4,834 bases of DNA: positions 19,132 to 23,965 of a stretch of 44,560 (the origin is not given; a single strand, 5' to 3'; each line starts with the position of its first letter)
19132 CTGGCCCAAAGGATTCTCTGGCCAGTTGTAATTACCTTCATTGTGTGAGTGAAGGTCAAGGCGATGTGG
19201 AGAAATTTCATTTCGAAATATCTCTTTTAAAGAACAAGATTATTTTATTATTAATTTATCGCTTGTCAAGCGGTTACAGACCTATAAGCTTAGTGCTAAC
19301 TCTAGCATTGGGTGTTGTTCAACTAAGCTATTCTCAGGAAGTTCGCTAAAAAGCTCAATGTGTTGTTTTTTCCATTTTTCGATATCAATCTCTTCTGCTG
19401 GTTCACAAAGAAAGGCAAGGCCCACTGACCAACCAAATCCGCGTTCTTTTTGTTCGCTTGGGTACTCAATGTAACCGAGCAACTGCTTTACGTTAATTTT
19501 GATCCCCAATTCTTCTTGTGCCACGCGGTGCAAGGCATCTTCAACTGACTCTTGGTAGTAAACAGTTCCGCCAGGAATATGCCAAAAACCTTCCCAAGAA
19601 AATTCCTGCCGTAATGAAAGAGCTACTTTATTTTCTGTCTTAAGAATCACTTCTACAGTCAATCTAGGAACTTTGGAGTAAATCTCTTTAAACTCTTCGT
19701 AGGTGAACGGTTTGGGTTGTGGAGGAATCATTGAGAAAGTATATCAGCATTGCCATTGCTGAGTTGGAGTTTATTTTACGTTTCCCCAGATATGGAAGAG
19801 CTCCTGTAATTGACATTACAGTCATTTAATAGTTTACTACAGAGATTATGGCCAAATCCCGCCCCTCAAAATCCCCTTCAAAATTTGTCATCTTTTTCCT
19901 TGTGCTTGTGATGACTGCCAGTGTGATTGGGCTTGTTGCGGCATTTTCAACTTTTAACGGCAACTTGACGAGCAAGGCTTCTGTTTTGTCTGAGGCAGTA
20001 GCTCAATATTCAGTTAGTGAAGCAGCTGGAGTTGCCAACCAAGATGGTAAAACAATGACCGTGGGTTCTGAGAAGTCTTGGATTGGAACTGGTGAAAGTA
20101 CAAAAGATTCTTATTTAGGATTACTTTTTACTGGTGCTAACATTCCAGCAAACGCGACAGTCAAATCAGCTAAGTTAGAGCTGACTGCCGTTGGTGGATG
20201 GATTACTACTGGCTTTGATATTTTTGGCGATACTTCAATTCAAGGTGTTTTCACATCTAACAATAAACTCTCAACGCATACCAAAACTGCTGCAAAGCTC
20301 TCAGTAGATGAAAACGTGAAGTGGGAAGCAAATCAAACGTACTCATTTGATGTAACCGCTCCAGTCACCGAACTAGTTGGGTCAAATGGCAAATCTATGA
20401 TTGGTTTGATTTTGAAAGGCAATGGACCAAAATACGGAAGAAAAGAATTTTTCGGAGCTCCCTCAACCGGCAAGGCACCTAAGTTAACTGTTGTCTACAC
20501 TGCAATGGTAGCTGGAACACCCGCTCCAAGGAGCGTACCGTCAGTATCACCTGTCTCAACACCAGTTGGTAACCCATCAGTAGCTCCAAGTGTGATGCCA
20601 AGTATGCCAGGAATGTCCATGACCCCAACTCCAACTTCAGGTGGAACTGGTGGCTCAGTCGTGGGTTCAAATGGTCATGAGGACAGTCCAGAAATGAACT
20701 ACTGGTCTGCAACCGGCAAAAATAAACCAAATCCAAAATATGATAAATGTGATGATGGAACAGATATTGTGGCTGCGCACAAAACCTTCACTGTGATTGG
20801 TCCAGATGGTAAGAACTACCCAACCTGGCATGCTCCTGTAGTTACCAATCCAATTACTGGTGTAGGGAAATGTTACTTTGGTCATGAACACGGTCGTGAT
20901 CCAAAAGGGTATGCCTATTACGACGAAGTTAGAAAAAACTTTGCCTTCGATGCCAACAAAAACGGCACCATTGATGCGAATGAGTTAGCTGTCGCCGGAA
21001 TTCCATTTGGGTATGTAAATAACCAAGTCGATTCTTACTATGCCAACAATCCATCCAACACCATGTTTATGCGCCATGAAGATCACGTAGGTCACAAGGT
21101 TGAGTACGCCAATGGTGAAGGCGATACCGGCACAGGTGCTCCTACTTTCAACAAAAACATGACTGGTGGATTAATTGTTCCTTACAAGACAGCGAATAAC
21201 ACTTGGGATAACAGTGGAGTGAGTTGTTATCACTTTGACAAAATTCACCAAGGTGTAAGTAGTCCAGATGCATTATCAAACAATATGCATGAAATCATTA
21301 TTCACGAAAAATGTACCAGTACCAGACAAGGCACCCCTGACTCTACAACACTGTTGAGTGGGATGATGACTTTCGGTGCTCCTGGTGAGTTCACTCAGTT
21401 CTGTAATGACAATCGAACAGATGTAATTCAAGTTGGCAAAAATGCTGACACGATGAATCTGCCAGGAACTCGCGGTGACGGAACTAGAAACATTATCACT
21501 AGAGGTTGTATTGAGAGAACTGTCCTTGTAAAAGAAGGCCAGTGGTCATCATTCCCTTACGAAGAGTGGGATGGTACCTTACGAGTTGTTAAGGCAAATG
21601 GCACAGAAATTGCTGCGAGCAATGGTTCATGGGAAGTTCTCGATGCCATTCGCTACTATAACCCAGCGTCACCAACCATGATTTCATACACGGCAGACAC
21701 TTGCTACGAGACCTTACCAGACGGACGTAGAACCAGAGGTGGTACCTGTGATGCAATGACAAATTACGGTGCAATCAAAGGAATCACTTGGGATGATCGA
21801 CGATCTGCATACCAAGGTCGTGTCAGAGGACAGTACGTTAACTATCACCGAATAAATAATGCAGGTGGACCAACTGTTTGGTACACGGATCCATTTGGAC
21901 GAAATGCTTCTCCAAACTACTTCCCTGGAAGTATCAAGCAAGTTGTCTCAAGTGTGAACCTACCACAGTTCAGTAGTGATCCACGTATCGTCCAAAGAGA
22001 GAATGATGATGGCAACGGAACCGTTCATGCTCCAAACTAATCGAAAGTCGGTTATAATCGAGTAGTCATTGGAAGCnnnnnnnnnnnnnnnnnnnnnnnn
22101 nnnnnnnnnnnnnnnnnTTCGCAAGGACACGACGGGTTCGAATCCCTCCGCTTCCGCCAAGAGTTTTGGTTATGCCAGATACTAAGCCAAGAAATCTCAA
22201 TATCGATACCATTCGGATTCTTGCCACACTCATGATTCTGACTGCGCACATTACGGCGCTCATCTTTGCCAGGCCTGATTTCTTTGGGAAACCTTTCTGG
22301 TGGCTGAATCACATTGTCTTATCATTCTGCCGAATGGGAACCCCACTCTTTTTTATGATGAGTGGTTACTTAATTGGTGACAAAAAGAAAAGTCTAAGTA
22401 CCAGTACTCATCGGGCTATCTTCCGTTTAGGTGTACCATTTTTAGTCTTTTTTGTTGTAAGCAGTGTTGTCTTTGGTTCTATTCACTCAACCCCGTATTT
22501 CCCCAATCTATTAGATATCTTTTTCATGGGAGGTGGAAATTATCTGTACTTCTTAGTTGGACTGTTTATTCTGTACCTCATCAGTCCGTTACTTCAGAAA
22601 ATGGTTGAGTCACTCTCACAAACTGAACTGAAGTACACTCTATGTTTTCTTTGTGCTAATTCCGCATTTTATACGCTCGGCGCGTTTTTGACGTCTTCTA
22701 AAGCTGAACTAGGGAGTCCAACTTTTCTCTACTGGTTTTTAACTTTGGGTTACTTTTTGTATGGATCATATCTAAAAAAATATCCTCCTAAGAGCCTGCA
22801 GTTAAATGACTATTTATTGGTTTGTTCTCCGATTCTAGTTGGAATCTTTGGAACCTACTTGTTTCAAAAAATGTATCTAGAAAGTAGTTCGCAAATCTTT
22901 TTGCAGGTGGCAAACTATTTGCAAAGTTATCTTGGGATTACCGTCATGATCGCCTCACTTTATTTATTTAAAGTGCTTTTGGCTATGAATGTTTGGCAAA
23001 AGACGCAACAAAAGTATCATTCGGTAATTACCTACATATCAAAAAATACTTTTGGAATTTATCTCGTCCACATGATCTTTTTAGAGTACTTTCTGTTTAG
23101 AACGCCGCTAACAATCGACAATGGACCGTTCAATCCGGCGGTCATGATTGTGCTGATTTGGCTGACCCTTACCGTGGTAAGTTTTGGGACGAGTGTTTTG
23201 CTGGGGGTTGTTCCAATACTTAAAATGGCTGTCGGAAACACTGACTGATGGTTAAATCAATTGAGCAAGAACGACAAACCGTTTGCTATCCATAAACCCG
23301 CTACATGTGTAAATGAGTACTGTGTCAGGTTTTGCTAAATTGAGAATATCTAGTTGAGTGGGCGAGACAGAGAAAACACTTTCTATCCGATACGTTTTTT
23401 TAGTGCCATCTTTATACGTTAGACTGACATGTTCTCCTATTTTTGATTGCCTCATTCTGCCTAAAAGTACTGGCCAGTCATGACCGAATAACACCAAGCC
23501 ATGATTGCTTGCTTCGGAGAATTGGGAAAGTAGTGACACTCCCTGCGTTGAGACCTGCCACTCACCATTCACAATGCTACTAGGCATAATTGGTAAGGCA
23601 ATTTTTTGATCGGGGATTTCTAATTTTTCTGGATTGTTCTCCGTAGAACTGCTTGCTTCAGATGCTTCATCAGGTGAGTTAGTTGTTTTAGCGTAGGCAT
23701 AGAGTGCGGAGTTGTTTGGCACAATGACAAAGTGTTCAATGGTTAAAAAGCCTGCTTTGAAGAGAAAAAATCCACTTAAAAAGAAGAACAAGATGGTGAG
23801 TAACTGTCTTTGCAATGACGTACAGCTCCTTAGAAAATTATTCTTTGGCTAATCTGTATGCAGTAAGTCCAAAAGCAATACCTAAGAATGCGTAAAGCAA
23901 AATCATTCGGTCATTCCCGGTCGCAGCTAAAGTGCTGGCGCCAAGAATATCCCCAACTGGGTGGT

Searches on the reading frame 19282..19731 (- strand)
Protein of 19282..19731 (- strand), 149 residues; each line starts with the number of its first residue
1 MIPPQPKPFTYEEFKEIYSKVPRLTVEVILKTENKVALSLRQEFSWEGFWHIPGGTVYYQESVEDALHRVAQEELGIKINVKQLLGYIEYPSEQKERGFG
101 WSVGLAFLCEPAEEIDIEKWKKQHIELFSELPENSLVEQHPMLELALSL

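Call 7: search_protein_families(library=pfam, proteins=[window:19282-19731:-], max_evalue=0.001)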
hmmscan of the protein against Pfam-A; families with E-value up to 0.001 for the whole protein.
window:19282-19731:- (149 aa): 2 families
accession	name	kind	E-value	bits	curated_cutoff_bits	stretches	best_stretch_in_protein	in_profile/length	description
PF00293.34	NUDIX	-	2e-11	44.5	21.1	1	23-118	3-102/134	NUDIX domain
PF14815.12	NUDIX_4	-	6.8e-05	23.1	35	1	27-81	3-55/113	NUDIX domain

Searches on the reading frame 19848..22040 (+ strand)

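Call 5: search_protein_families(library=pfam, proteins=[window:19848-22040:+], max_evalue=0.01)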
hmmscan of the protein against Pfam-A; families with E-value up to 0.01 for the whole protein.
window:19848-22040:+ (730 aa): 0 families

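Call 81: search_protein_families(library=ncbifam, proteins=[window:19848-22040:+], max_evalue=0.01)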
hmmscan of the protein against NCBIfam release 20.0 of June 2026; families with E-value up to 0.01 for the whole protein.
window:19848-22040:+ (730 aa): 1 family
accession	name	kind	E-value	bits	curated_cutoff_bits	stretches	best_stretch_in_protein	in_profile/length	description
NF033679.1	DNRLRE_dom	domain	5.1e-09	36.4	34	1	56-215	5-163/164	DNRLRE domain-containing protein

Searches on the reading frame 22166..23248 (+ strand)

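Call 5: search_protein_families(library=pfam, proteins=[window:22166-23248:+], max_evalue=0.01)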
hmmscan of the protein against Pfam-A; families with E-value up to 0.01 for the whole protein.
window:22166-23248:+ (360 aa): 1 family
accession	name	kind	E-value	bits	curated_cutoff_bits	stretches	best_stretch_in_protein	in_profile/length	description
PF01757.29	Acyl_transf_3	-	7e-30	104.6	31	1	11-346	2-324/326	Acyltransferase domain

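Call 81: search_protein_families(library=ncbifam, proteins=[window:22166-23248:+], max_evalue=0.01)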
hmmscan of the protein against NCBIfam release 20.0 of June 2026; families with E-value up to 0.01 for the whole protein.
window:22166-23248:+ (360 aa): 0 families

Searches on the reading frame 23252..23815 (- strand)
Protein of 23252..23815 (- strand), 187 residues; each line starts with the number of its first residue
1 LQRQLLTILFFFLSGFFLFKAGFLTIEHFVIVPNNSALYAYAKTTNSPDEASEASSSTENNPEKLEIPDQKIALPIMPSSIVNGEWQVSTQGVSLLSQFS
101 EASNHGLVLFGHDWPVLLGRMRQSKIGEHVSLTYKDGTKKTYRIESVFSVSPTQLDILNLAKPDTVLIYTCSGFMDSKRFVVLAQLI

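Call 5: search_protein_families(library=pfam, proteins=[window:23252-23815:-], max_evalue=0.01)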
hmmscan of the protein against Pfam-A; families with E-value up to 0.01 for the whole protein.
window:23252-23815:- (187 aa): 1 family
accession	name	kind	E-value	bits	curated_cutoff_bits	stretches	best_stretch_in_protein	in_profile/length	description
PF04203.18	Sortase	-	1.1e-12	48.2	26.6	1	65-186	1-124/125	Sortase domain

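Call 81: search_protein_families(library=ncbifam, proteins=[window:23252-23815:-], max_evalue=0.01)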
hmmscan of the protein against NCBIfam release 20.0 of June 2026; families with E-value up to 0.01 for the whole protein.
window:23252-23815:- (187 aa): 2 families
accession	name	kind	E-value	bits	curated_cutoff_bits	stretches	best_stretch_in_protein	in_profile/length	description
TIGR01076.1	sortase_fam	subfamily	3.7e-06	26.8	39.35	1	65-183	3-124/136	sortase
NF033745.1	class_C_sortase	subfamily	0.0039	16.9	160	1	58-184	89-218/220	class C sortase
